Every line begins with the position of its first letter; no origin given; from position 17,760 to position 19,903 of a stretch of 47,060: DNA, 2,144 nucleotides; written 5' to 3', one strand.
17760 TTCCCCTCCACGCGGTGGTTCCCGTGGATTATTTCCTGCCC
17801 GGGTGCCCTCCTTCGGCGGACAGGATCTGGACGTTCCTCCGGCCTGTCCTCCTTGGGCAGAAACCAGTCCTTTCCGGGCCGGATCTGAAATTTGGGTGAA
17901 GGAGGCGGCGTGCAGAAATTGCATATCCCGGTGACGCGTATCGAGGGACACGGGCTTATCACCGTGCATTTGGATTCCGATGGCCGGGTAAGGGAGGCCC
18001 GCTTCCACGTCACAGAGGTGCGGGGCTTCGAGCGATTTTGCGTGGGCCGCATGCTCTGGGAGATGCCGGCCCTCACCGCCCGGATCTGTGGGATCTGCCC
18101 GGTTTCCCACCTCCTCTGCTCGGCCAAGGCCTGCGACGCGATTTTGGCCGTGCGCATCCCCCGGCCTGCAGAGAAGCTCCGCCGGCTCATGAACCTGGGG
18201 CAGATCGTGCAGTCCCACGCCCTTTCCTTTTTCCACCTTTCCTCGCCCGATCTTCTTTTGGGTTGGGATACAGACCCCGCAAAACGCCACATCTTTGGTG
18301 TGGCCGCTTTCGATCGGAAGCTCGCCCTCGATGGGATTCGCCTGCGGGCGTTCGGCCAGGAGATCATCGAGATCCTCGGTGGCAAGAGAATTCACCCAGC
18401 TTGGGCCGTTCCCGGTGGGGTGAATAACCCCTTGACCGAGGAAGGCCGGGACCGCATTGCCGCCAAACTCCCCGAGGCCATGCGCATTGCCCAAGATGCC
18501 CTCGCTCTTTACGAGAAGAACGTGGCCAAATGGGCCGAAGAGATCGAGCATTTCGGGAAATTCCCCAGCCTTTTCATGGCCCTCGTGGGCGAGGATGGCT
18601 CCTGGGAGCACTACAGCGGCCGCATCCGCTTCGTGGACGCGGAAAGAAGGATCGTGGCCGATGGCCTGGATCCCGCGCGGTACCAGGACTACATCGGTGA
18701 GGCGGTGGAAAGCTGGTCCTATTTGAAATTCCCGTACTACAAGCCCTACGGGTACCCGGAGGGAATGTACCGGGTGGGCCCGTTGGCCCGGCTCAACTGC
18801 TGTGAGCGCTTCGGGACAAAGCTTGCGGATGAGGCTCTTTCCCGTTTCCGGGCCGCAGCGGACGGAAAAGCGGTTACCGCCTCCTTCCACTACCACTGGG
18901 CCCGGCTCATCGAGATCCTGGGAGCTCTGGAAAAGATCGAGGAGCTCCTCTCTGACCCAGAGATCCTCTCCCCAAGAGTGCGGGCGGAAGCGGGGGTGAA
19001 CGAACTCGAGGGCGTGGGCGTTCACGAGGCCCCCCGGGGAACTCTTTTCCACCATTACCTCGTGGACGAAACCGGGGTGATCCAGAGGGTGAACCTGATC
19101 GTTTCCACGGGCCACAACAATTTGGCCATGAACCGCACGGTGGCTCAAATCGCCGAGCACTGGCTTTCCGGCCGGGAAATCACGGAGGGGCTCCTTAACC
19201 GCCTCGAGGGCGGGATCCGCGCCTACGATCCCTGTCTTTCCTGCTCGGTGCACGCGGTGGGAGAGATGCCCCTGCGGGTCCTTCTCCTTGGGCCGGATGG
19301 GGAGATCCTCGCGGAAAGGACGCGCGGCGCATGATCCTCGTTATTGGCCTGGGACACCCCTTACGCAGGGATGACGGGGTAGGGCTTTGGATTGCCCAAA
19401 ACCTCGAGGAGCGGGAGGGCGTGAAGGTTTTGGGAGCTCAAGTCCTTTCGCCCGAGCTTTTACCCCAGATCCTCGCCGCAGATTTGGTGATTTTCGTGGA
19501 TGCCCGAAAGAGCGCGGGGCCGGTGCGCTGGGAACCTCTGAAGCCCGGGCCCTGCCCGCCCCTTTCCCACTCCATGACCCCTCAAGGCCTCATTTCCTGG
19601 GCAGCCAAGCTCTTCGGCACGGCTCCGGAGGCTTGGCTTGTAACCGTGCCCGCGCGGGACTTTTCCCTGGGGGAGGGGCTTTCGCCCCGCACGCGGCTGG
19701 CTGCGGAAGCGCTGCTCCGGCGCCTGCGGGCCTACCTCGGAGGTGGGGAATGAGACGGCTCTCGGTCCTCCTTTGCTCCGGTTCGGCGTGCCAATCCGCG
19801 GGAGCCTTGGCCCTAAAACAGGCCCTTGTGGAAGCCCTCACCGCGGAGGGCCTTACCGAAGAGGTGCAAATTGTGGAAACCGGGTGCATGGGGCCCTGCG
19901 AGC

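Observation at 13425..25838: [NiFe] hydrogenase core placed inside a HydABC-type (electron-bifurcating) flavoprotein and regulator scaffold, encoded as 16 translationally coupled genes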

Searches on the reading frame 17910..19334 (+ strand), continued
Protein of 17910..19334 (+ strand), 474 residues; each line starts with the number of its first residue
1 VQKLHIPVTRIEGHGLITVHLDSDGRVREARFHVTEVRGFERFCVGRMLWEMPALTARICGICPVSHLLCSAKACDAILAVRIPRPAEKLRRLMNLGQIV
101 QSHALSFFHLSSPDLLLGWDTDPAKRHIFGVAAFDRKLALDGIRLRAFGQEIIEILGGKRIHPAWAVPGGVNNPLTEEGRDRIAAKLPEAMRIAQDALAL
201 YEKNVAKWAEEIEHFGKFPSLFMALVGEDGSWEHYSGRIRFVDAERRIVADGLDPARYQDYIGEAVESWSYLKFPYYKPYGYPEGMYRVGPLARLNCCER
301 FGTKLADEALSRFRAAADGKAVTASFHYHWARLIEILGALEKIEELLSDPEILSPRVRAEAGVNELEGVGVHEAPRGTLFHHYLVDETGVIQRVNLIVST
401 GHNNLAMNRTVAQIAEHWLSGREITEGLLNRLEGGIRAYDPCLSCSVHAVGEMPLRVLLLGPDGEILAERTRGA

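Call 34: search_solved_structures(query=window:17910-19334:+, max_evalue=1e-105, show_alignments=3)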
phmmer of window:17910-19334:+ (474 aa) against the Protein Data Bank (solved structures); distinct sequences matched with E-value up to 1e-105: 4.
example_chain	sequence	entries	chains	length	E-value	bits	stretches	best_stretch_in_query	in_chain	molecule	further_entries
7t2r_D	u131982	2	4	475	7.6e-163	545.9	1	6-472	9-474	NiFe hydrogenase large subunit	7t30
5xf9_D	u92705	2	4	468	5.7e-136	457.2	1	7-448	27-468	NAD-reducing hydrogenase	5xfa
5odc_F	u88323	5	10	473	4.4e-110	371.9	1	4-453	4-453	Methyl-viologen reducing hydrogenase subunit A | Methyl-viologen reducing hydrogenase, subunit A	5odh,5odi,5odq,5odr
9sfi_g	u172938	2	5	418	1.2e-106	360.5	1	7-416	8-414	Coenzyme F420-reducing hydrogenase, alpha subunit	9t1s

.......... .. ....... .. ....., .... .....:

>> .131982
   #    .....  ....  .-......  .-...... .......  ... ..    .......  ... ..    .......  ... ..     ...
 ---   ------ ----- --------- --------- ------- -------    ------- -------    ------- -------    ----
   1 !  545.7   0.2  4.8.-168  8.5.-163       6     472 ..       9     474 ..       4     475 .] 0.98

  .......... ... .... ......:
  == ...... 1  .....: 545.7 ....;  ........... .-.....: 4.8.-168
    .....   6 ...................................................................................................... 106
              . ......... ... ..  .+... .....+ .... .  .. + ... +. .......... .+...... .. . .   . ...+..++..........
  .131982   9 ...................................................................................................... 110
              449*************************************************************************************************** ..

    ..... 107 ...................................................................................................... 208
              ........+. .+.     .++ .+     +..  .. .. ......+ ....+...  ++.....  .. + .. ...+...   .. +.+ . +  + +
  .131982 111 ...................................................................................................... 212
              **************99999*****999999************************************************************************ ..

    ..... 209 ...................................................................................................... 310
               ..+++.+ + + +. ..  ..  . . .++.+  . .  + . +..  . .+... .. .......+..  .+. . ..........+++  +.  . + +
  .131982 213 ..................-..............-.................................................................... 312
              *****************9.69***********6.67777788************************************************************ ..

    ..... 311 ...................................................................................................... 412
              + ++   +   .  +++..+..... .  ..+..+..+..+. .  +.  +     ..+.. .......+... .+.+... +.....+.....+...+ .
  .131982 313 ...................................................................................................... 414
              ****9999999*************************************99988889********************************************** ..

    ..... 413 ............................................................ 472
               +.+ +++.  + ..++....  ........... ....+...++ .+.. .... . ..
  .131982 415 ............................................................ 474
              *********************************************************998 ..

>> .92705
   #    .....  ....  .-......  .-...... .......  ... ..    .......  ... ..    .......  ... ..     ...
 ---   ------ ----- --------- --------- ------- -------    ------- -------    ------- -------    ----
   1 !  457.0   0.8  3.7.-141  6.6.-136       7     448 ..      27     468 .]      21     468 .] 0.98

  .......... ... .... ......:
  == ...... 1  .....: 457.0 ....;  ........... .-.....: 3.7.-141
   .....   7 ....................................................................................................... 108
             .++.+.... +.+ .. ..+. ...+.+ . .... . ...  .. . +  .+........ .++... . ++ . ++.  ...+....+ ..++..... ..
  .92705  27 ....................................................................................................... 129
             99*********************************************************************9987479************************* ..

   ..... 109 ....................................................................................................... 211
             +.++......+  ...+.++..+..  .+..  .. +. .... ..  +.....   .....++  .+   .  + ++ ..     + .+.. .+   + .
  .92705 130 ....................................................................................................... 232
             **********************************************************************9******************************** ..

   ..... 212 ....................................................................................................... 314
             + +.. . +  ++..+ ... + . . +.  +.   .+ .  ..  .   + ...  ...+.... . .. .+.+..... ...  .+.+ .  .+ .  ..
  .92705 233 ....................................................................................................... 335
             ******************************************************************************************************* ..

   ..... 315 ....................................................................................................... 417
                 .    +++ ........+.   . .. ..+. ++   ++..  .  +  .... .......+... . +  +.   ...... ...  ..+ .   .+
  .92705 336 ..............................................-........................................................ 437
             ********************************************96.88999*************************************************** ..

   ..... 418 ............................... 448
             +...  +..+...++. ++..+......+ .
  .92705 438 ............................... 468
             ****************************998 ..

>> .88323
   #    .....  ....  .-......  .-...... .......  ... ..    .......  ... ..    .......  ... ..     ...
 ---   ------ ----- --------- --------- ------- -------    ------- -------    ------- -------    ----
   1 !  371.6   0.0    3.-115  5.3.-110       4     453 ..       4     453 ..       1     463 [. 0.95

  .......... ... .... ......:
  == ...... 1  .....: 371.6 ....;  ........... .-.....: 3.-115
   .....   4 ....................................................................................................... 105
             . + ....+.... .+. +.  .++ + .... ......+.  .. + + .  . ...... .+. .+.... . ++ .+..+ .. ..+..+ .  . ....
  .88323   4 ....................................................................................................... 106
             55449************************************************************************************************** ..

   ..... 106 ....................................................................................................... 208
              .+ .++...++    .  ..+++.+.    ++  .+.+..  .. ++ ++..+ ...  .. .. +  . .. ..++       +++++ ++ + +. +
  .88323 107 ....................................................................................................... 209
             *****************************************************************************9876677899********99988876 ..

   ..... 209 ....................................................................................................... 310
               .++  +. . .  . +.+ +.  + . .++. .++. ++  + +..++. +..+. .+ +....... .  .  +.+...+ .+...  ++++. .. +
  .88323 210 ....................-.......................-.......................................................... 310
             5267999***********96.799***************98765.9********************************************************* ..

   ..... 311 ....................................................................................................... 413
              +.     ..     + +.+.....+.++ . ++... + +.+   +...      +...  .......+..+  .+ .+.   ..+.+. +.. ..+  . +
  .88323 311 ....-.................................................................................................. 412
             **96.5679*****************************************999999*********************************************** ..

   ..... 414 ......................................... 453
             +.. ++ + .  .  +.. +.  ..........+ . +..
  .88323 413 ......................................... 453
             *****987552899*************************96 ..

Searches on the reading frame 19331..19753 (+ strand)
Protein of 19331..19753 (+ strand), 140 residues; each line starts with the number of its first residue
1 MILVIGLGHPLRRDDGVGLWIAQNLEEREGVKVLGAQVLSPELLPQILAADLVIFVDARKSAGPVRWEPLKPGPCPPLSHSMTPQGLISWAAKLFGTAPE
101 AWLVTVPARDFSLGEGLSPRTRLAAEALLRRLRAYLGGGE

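Call 8: search_protein_families(library=pfam, proteins=[window:19331-19753:+])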
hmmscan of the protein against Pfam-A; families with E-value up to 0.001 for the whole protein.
window:19331-19753:+ (140 aa): 0 families

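Call 33: search_protein_families(library=ncbifam, max_evalue=0.01, proteins=[window:19331-19753:+])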
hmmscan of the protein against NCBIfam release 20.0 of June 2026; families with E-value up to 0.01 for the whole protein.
window:19331-19753:+ (140 aa): 3 families
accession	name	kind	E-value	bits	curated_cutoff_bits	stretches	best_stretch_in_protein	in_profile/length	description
TIGR00072.1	hydrog_prot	superfamily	2.4e-17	63.3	47.45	1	3-135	1-144/145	hydrogenase maturation protease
TIGR00140.1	hupD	subfamily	0.0013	18.7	151.8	1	2-58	1-61/151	HyaD/HybD family hydrogenase maturation endopeptidase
NF007777.0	PRK10466.1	equivalog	0.0052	16.5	190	1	2-61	3-66/164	HyaD/HybD family hydrogenase maturation endopeptidase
